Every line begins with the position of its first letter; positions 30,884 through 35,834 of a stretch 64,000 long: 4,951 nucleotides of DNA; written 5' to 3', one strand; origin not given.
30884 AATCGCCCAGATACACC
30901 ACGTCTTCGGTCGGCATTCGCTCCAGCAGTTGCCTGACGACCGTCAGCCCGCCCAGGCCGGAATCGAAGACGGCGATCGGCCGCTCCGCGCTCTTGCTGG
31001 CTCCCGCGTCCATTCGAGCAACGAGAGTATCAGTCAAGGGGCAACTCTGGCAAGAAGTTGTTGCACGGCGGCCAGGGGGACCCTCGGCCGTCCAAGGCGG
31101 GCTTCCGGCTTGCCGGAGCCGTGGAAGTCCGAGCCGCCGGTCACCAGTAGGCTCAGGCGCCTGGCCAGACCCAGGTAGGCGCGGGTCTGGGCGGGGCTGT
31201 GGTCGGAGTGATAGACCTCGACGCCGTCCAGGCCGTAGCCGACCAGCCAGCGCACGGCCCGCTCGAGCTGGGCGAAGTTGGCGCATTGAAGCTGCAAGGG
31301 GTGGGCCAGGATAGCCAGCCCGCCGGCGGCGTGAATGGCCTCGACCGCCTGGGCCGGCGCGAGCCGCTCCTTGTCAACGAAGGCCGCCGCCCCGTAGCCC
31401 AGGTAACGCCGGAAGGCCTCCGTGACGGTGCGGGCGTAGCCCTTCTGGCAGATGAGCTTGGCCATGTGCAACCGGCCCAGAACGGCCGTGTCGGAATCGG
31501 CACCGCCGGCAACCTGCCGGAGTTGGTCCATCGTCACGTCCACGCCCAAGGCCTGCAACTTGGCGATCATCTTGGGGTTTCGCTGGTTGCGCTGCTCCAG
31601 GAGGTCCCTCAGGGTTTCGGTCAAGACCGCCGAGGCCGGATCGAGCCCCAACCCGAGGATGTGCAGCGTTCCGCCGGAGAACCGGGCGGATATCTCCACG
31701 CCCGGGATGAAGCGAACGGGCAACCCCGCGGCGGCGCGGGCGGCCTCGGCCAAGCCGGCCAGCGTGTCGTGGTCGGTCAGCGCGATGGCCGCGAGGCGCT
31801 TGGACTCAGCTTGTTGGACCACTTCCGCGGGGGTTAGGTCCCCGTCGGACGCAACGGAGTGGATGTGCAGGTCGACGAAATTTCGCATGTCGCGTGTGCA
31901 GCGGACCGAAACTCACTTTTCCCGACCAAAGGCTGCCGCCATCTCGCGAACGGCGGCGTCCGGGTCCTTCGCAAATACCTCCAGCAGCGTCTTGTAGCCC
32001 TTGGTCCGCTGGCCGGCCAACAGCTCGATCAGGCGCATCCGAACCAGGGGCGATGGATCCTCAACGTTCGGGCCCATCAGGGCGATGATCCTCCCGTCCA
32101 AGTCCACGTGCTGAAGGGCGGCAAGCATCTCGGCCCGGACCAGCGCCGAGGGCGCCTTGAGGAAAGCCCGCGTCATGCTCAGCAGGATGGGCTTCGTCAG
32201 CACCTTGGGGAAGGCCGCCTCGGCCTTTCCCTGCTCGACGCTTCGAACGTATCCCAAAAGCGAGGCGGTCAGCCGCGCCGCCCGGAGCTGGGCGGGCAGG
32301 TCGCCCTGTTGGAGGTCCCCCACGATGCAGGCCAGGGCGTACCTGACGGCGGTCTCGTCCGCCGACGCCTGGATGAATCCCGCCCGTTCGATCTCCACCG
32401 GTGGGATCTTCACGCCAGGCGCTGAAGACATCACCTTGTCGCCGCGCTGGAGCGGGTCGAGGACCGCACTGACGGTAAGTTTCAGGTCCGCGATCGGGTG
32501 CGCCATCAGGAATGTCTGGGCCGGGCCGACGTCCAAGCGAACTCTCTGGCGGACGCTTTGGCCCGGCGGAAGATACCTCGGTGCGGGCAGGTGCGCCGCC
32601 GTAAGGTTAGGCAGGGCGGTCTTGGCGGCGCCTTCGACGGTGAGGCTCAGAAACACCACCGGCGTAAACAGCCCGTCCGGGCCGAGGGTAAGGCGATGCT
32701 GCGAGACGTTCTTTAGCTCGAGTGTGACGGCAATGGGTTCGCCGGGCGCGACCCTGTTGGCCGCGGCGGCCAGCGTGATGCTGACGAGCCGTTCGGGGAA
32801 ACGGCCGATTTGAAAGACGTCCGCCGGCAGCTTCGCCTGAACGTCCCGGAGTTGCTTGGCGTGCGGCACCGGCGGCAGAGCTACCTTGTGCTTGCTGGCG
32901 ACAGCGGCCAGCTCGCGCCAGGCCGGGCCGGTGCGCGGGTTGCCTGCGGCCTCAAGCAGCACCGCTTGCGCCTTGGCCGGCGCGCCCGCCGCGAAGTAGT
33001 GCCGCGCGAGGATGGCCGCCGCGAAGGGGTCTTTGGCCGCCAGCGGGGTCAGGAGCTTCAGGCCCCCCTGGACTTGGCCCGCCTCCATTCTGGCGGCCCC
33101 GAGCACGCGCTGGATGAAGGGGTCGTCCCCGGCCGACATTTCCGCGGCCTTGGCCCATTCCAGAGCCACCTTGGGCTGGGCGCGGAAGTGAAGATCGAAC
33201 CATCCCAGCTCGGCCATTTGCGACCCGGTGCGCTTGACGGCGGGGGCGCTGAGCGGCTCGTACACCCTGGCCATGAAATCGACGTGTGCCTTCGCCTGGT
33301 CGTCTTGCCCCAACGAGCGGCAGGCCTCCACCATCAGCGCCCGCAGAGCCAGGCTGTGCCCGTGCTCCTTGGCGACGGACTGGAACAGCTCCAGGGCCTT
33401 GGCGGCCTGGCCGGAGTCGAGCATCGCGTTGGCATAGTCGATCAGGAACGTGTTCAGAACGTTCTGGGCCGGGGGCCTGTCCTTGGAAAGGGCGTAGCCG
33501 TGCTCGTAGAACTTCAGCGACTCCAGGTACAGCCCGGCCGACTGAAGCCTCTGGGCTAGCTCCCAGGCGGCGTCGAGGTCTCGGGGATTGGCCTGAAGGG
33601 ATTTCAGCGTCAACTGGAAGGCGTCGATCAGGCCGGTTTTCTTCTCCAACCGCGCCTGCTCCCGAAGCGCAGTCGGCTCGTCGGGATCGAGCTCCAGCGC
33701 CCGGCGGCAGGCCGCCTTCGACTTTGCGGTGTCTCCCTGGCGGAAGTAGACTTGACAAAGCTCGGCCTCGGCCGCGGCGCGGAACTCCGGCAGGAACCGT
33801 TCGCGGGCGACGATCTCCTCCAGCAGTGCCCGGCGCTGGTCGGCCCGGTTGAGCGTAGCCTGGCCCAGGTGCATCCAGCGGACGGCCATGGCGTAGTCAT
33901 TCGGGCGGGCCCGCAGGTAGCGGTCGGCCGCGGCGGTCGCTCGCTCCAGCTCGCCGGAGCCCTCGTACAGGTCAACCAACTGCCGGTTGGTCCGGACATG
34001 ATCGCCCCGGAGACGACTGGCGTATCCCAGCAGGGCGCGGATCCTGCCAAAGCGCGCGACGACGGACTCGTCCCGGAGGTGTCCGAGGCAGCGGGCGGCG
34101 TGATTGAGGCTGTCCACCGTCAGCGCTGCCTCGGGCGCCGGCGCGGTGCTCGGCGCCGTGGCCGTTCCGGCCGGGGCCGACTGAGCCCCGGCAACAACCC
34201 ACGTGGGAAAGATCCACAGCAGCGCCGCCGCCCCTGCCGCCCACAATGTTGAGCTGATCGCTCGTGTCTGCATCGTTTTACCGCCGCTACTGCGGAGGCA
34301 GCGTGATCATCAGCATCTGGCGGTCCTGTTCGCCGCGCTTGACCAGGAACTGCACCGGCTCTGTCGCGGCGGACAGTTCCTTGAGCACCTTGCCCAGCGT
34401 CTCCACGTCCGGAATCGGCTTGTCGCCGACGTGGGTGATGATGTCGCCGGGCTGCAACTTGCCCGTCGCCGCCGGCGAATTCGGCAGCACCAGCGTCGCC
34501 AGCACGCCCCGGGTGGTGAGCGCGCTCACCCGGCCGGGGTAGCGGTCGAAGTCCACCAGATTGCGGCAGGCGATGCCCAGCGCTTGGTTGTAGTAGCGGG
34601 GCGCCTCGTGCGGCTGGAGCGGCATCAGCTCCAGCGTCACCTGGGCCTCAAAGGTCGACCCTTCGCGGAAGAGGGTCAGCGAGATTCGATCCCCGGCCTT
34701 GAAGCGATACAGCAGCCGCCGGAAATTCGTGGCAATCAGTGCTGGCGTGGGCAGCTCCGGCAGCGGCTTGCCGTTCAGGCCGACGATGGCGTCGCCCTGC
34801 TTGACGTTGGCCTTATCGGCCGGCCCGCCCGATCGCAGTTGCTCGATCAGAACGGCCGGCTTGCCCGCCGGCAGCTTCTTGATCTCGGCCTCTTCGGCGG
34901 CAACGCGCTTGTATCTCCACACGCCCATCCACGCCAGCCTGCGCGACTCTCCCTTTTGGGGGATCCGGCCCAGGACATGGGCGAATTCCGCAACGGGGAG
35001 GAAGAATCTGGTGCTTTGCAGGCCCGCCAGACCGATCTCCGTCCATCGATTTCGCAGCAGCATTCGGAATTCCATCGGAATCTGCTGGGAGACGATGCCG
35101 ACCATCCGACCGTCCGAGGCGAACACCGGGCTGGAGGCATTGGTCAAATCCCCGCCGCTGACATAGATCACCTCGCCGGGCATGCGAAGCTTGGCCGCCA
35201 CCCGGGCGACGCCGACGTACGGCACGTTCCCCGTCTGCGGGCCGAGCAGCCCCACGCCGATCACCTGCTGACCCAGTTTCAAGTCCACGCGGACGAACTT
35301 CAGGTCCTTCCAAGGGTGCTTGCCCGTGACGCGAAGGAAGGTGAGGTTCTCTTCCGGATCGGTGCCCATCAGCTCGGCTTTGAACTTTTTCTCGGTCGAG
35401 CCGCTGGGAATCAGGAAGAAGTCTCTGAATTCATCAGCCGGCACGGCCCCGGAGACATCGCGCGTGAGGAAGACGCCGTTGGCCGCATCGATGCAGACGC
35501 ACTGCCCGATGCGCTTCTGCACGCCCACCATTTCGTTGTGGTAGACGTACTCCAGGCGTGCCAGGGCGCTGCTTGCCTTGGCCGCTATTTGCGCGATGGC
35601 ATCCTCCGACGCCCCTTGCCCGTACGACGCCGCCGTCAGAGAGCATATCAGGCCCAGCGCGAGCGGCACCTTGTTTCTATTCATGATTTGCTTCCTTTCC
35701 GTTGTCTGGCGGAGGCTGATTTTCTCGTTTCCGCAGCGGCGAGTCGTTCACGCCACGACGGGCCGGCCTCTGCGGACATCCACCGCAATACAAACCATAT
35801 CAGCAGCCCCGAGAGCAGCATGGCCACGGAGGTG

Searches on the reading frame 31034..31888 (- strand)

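Call 55: search_protein_families(library=pfam, proteins=[window:31034-31888:-], max_evalue=0.00001)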
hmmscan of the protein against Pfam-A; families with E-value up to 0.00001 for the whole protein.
window:31034-31888:- (284 aa): 1 family
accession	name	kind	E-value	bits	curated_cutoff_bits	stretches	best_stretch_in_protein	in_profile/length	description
PF02811.25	PHP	-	4.6e-11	43.8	26.4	1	6-69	1-66/164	PHP domain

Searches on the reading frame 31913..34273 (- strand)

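Call 55: search_protein_families(library=pfam, proteins=[window:31913-34273:-], max_evalue=0.00001)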
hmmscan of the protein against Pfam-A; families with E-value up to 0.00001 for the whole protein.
window:31913-34273:- (786 aa): 2 families
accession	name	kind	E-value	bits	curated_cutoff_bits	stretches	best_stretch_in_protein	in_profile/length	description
PF14559.12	TPR_19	-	5.4e-15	55.9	25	1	285-330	2-47/68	Tetratricopeptide repeat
PF13428.12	TPR_14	-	7.3e-13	48.3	23.5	0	171-209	6-44/44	Tetratricopeptide repeat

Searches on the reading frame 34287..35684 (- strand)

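Call 55: search_protein_families(library=pfam, proteins=[window:34287-35684:-], max_evalue=0.00001)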
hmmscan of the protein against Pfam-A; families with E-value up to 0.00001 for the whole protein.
window:34287-35684:- (465 aa): 3 families
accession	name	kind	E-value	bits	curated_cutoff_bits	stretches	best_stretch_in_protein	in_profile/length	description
PF13180.12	PDZ_2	-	4.5e-18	65.8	27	2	277-351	13-80/80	PDZ domain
PF17820.7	PDZ_6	-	2.2e-13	50.2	27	1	397-449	3-53/54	PDZ domain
PF00595.29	PDZ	-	3.2e-12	47.1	23.2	0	391-448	24-80/81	PDZ domain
